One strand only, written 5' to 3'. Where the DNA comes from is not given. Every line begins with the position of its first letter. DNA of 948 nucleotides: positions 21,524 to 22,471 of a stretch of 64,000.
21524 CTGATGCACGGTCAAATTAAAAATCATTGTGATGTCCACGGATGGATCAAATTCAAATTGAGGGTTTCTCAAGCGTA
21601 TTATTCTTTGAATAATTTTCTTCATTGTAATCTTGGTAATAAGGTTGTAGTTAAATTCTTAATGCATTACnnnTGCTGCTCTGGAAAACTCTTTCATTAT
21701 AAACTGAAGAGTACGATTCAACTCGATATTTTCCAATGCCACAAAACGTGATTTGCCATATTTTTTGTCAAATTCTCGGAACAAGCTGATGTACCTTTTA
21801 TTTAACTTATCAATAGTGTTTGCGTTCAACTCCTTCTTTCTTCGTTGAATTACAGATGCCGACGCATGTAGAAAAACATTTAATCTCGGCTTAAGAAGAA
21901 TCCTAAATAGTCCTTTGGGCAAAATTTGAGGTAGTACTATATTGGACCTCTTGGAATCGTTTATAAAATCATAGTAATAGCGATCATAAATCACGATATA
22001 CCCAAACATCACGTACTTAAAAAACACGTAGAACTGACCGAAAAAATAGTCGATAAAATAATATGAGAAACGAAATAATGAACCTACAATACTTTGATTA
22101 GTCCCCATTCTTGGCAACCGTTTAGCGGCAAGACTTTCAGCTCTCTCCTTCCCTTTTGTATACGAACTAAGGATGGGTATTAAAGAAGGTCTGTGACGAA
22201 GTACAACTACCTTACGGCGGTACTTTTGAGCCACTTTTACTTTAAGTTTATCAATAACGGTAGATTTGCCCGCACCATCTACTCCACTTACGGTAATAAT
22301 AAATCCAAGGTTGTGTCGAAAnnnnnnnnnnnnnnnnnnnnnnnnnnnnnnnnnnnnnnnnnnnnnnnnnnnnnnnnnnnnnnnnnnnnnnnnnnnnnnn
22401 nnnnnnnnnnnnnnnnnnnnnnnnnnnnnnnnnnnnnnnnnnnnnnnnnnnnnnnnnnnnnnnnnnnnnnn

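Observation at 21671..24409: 912-aa fusion of an APH-type kinase, a NTP_transf_5-like nucleotidyltransferase and a dTMP-kinase-like P-loop domain inside the EPS operon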

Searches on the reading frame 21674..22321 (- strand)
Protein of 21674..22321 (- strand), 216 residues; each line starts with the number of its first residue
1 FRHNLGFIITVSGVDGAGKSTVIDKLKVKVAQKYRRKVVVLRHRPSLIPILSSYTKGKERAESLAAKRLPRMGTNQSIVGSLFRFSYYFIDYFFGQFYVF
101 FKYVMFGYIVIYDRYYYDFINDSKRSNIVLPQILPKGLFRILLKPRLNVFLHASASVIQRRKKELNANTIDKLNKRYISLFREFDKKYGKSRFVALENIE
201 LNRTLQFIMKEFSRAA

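Call 54: search_solved_structures(query=A5, max_evalue=1, show_alignments=3)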
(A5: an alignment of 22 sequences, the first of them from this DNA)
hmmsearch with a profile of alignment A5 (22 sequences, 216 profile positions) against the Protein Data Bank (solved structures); distinct sequences matched with E-value up to 1: 84 (the best 60 are shown).
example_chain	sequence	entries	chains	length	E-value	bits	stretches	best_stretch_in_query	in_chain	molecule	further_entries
3hjn_A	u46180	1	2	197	4.3e-08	35.9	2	7-42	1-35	Thymidylate kinase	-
2plr_A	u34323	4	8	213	2.1e-07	33.6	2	104-165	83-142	Probable thymidylate kinase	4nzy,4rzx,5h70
5xbh_A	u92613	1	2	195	2.8e-05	26.7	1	105-209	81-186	Thymidylate kinase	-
2pbr_A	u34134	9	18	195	3.6e-05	26.3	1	105-209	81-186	Thymidylate kinase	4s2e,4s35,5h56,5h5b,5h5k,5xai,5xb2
5xb5_A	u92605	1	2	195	0.00058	22.4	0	7-33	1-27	Thymidylate kinase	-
7ong_A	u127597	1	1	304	0.0015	21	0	4-27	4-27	SAKe6BE-L1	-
4mqb_A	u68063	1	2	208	0.0019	20.6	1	7-39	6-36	Thymidylate kinase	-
1e9f_A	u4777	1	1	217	0.002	20.6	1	3-67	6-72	THYMIDYLATE KINASE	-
3v9p_A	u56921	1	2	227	0.002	20.6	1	4-42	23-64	Thymidylate kinase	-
4dwj_A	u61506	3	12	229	0.0023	20.4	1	7-38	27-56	Thymidylate kinase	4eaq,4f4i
2ccj_A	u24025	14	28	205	0.0029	20.1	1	8-39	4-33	THYMIDYLATE KINASE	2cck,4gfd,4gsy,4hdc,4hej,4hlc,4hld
2ccg_A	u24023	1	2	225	0.0033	19.9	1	7-38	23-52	THYMIDYLATE KINASE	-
2yof_A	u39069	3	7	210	0.012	18.1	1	105-214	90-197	THYMIDYLATE KINASE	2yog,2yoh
2wwf_A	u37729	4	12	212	0.012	18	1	105-214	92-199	THYMIDILATE KINASE, PUTATIVE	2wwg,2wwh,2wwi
1nks_A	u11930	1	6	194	0.015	17.7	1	11-33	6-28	ADENYLATE KINASE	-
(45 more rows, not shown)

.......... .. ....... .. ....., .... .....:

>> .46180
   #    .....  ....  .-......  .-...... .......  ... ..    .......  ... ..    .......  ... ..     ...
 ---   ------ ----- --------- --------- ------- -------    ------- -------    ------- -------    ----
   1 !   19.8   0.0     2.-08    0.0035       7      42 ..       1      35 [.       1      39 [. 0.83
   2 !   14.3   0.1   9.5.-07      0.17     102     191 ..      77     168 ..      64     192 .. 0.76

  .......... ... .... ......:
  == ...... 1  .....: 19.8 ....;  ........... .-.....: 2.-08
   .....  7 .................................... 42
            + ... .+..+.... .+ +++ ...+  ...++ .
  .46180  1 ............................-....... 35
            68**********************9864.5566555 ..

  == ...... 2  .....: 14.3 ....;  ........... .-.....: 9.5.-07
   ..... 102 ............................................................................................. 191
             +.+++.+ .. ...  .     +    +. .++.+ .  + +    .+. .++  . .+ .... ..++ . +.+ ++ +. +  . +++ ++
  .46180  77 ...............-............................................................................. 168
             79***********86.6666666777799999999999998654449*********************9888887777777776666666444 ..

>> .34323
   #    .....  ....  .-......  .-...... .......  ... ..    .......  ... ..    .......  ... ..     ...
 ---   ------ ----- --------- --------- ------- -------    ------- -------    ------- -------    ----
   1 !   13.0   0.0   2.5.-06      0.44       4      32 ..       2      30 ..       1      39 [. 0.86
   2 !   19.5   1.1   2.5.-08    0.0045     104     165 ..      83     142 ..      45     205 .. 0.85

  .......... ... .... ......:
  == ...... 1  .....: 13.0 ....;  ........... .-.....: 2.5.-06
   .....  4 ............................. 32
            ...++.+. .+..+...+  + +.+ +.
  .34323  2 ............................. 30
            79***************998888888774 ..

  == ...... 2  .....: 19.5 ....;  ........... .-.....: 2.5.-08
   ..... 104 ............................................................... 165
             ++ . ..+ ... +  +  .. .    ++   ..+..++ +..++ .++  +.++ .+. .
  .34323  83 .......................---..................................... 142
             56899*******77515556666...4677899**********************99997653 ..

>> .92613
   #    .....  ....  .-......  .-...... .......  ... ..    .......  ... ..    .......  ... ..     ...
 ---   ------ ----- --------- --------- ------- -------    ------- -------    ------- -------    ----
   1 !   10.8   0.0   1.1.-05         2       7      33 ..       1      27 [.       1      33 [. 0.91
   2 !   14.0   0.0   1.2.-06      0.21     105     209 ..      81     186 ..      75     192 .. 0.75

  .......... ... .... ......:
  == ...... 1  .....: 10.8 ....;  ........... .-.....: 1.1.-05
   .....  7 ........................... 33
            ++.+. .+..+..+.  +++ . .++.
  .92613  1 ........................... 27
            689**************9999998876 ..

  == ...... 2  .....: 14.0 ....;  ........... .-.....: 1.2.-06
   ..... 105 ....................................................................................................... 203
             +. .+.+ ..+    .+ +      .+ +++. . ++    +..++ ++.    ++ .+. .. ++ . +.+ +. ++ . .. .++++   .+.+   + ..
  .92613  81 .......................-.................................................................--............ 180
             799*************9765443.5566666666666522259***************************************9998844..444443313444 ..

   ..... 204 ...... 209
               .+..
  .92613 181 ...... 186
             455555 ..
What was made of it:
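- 21674..22312 (-): Thymidylate-kinase-like P-loop kinase domain. Key motifs: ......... (22259-22285), RHRP, DRY (21977-21985), lid RKKE (21830-21841). Domain profile against PDB TMPK 3HJN, E 4e-8 (call 54).
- On dTMP kinase (Pfam PF02223, TIGR00041): They carry a family-specific insert (call 54).
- Closest known: Thymidylate kinase. Same: P-loop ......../T, DRY and lid RK motifs are all present (call 54).
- Call 54: P-loop, DRY and lid align to TMPK (E 4e-8). The acceptor-binding part of the P-loop domain aligns to nothing known (call 54).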
